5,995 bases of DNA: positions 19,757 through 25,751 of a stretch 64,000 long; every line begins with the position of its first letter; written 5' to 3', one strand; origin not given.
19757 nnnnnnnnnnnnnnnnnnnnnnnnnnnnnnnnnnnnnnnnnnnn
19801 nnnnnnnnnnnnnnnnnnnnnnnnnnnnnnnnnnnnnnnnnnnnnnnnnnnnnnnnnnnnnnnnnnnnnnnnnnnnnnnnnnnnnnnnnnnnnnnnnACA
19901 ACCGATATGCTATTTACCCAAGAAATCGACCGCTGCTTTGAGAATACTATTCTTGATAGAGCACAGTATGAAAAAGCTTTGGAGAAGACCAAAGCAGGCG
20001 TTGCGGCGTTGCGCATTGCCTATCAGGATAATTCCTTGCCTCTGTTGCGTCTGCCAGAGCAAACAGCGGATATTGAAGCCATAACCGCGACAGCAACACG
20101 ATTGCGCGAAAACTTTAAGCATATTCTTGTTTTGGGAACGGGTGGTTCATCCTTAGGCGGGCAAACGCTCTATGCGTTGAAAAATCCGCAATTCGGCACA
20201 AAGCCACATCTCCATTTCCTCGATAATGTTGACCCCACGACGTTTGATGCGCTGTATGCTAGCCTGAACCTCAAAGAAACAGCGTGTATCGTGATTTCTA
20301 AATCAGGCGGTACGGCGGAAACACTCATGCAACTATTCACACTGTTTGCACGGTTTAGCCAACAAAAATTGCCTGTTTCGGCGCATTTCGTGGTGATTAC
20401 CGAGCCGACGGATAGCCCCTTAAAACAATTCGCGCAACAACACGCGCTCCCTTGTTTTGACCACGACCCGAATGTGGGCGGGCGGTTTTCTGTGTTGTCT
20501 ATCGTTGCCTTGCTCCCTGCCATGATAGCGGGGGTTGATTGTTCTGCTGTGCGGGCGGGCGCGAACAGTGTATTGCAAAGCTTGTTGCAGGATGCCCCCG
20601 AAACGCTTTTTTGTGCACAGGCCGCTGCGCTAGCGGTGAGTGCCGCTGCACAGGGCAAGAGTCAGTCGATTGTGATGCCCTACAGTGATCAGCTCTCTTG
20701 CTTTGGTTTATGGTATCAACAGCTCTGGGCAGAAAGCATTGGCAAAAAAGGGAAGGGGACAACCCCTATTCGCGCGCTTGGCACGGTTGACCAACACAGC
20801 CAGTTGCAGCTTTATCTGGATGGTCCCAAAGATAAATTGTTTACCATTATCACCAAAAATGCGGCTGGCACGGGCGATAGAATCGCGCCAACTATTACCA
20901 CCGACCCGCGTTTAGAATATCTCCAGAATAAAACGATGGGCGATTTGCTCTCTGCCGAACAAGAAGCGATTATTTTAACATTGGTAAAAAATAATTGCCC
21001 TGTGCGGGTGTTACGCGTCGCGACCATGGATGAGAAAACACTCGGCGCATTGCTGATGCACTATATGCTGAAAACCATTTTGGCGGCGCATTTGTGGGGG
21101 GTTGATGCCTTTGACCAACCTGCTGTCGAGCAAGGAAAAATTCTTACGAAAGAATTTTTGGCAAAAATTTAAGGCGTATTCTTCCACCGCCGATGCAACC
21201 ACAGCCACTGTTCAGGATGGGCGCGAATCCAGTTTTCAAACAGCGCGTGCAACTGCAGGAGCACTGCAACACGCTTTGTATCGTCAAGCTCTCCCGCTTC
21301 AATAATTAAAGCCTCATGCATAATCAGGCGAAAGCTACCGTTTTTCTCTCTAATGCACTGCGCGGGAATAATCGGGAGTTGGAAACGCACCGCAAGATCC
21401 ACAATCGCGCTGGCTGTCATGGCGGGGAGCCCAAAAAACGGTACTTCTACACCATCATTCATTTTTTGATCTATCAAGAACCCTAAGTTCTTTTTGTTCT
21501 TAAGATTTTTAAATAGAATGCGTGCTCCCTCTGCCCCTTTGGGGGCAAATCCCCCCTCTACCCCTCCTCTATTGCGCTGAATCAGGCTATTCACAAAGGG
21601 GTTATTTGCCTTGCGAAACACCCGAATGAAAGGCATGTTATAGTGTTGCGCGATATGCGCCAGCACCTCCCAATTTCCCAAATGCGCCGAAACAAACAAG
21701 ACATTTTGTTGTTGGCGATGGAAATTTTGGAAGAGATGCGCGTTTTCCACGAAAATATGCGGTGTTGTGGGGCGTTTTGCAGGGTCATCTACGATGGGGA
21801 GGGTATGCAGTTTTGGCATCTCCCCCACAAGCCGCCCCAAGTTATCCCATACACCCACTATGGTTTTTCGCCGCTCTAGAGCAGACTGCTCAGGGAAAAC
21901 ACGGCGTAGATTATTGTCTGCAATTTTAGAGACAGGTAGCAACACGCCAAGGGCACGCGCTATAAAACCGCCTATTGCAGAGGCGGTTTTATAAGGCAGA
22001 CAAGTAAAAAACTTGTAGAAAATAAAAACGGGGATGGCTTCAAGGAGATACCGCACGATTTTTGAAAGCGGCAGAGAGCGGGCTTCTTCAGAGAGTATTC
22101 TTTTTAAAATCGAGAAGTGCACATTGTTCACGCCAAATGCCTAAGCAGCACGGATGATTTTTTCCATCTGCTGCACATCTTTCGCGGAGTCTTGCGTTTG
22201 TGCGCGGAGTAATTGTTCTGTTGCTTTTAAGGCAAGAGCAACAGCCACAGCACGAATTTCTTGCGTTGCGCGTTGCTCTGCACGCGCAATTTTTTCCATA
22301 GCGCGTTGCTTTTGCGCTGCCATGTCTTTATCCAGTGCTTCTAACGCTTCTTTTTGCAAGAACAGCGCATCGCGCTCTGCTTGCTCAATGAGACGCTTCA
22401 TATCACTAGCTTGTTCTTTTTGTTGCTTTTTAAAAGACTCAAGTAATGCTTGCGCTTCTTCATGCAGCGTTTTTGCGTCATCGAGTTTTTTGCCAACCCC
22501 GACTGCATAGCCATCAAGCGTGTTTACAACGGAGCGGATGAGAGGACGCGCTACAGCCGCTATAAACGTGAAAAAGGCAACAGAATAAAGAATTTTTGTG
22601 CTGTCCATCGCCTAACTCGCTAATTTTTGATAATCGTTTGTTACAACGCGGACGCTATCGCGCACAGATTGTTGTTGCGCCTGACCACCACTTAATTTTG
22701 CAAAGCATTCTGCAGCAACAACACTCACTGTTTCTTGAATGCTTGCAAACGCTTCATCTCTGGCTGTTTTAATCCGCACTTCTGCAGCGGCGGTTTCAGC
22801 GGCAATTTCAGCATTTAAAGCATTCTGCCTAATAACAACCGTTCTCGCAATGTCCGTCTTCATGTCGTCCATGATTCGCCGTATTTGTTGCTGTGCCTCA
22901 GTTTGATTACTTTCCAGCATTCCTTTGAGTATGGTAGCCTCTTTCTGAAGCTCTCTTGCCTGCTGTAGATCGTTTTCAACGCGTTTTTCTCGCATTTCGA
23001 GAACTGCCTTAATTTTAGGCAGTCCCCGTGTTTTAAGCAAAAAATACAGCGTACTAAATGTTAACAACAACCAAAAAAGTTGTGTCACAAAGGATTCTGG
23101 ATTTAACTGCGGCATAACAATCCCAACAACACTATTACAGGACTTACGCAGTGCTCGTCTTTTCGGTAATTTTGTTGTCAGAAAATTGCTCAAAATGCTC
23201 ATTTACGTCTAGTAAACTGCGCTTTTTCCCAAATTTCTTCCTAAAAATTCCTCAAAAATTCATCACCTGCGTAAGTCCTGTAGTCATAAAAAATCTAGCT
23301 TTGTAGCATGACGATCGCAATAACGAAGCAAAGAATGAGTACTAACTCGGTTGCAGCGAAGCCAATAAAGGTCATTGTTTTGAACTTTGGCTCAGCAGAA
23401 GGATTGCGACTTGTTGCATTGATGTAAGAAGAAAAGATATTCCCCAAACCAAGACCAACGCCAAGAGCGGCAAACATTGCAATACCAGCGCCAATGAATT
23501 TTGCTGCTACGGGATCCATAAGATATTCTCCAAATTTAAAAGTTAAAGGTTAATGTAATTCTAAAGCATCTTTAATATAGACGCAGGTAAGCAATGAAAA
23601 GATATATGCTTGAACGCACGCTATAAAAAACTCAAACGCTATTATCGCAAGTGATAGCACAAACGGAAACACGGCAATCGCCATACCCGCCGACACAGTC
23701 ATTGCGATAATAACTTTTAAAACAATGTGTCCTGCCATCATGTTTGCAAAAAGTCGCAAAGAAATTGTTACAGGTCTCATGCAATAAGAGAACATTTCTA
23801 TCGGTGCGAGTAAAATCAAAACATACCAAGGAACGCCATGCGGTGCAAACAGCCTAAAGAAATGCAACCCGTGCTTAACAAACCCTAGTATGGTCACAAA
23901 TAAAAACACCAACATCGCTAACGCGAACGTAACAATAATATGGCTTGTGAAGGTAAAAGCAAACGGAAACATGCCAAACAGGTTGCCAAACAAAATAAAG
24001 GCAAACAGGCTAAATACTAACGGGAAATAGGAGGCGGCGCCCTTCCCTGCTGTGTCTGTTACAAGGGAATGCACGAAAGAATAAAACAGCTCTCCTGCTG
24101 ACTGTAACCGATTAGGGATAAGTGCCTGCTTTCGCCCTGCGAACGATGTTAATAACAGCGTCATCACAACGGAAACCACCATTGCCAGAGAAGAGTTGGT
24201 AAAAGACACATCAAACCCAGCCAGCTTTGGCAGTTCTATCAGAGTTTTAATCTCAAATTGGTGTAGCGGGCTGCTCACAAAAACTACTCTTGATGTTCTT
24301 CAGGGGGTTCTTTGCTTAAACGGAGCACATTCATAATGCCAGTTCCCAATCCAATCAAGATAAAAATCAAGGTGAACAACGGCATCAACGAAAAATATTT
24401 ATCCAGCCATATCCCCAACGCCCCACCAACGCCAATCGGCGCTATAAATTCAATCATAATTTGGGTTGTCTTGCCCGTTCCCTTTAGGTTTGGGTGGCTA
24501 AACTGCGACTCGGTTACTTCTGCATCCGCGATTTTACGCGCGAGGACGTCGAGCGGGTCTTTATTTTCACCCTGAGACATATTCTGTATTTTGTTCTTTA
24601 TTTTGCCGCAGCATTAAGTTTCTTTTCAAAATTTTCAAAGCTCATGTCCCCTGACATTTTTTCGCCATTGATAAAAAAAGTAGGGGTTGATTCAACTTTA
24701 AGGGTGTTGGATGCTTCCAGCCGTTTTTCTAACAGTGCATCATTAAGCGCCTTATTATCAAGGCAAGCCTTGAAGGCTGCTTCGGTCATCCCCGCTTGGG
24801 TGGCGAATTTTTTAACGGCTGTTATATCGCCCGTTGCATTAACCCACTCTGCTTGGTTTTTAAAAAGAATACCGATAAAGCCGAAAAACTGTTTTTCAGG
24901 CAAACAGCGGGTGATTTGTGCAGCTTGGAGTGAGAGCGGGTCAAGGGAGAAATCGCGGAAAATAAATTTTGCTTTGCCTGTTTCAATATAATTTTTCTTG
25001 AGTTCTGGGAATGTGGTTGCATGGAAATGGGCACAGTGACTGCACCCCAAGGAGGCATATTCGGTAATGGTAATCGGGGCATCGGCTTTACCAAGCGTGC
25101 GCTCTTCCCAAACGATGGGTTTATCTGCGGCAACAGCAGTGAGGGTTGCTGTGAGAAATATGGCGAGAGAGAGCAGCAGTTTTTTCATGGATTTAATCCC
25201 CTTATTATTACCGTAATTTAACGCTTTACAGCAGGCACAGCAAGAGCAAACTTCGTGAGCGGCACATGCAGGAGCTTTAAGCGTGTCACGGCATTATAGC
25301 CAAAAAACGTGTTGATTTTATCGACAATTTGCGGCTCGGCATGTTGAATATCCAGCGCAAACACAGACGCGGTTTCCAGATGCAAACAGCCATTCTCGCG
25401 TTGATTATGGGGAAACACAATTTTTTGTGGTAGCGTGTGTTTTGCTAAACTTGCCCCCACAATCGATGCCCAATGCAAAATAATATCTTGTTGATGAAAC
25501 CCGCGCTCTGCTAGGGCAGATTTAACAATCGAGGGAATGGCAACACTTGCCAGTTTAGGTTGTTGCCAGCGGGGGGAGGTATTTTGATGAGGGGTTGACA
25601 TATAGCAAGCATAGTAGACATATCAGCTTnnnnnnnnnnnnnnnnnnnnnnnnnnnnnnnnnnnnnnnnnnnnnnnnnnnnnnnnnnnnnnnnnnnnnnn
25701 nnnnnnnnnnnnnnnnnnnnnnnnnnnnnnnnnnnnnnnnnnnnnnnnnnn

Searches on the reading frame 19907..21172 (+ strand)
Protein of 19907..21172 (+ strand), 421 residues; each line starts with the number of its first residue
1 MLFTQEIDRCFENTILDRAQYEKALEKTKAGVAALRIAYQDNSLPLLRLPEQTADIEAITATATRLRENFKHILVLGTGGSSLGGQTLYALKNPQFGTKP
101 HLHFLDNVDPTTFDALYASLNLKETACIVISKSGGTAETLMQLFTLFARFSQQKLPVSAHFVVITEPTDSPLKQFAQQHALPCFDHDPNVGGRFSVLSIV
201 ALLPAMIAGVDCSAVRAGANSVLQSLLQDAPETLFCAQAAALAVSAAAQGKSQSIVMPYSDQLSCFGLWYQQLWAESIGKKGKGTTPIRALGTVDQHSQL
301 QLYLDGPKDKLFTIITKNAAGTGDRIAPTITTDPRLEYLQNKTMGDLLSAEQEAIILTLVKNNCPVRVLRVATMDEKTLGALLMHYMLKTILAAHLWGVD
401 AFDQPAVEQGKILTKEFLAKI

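Call 21: search_protein_families(library=ncbifam, max_evalue=1e-25, proteins=[window:19907-21172:+])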
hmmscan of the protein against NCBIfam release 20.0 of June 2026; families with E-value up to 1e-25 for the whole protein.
window:19907-21172:+ (421 aa): 7 families
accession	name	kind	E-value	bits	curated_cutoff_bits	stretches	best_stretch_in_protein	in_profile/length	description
NF003016.0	PRK03868.1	equivalog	4.1e-82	276.2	487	1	43-419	31-408/410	glucose-6-phosphate isomerase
NF010697.0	PRK14097.1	equivalog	1.7e-54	185.1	443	1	44-411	45-425/448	glucose-6-phosphate isomerase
NF040629.1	PGI_Meth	equivalog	9.9e-54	183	350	1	68-411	59-392/396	glucose-6-phosphate isomerase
NF007080.0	PRK09533.1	equivalog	2.2e-51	174.8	712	1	41-290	425-676/949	bifunctional transaldolase/phosoglucose isomerase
NF010696.0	PRK14096.1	equivalog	3.7e-49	167.6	671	1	65-418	109-462/528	glucose-6-phosphate isomerase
NF010695.0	PRK14095.1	equivalog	5.9e-36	124.2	703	1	64-419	145-511/536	glucose-6-phosphate isomerase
NF001211.0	PRK00179.1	equivalog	3.5e-34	118.2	492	0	67-282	143-361/544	glucose-6-phosphate isomerase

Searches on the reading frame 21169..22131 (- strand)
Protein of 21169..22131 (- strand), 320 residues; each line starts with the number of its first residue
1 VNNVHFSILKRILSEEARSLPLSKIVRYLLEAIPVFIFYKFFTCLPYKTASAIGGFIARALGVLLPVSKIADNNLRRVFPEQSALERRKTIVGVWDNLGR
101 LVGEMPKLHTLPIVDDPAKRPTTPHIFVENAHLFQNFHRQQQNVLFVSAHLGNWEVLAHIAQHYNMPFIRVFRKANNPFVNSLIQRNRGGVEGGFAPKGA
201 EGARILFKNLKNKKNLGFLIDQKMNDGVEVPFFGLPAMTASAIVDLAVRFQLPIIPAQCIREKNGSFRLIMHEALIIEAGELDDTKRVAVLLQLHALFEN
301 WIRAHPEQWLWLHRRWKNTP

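Call 21: search_protein_families(library=ncbifam, max_evalue=1e-25, proteins=[window:21169-22131:-])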
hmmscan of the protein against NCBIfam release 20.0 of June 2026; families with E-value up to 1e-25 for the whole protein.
window:21169-22131:- (320 aa): 3 families
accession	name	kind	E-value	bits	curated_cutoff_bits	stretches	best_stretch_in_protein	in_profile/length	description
NF005150.0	PRK06628.1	equivalog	6e-67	226.1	350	1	24-317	6-289/290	lipid A biosynthesis lauroyl acyltransferase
NF005120.0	PRK06553.1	equivalog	4.1e-62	210.3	273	1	26-317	18-307/308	lipid A biosynthesis lauroyl acyltransferase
NF006270.0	PRK08419.1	equivalog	1.2e-35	123.3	248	1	35-319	10-291/298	lipid A biosynthesis lauroyl acyltransferase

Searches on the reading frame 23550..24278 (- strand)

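Call 21: search_protein_families(library=ncbifam, max_evalue=1e-25, proteins=[window:23550-24278:-])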
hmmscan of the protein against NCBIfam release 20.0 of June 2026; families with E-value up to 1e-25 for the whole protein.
window:23550-24278:- (242 aa): 5 families
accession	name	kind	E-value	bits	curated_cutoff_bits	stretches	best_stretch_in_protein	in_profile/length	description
NF004482.0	PRK05815.2-4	equivalog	3.8e-94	315.1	225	1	2-241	5-250/252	F0F1 ATP synthase subunit A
TIGR01131.1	ATP_synt_6_or_A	equivalog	1.2e-63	215.1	102.6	1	5-238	2-226/227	F0F1 ATP synthase subunit A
NF009953.0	PRK13419.1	equivalog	3.3e-34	118.7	460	1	12-238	96-329/346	F0F1 ATP synthase subunit A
NF004481.0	PRK05815.2-3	equivalog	3.4e-28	98.8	227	1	26-240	22-219/225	F0F1 ATP synthase subunit A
NF004479.0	PRK05815.1-4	equivalog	4.8e-27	94.8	268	1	22-237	11-232/238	F0F1 ATP synthase subunit A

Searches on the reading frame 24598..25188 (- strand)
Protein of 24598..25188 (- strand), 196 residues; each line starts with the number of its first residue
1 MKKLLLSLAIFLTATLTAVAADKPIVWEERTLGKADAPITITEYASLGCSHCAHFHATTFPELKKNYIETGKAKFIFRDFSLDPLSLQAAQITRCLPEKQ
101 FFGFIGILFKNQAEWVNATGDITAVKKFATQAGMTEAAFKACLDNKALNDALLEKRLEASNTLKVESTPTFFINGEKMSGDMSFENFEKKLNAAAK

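Call 38: search_protein_families(library=pfam, max_evalue=1e-8, proteins=[window:24598-25188:-])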
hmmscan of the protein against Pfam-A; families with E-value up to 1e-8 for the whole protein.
window:24598-25188:- (196 aa): 2 families
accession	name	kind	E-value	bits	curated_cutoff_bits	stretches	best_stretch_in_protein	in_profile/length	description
PF13462.12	Thioredoxin_4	-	2.1e-44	152.1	23.2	1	29-192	5-164/165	Thioredoxin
PF01323.26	DSBA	-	7e-10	39.4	25.6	0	123-191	123-190/191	DSBA-like thioredoxin domain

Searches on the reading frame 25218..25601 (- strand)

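Call 38: search_protein_families(library=pfam, max_evalue=1e-8, proteins=[window:25218-25601:-])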
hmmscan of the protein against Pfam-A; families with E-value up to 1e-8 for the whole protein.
window:25218-25601:- (127 aa): 1 family
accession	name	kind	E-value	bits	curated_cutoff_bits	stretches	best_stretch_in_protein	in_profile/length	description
PF05258.17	DciA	-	1.9e-13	50.9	24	1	22-110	6-89/89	Dna[CI] antecedent, DciA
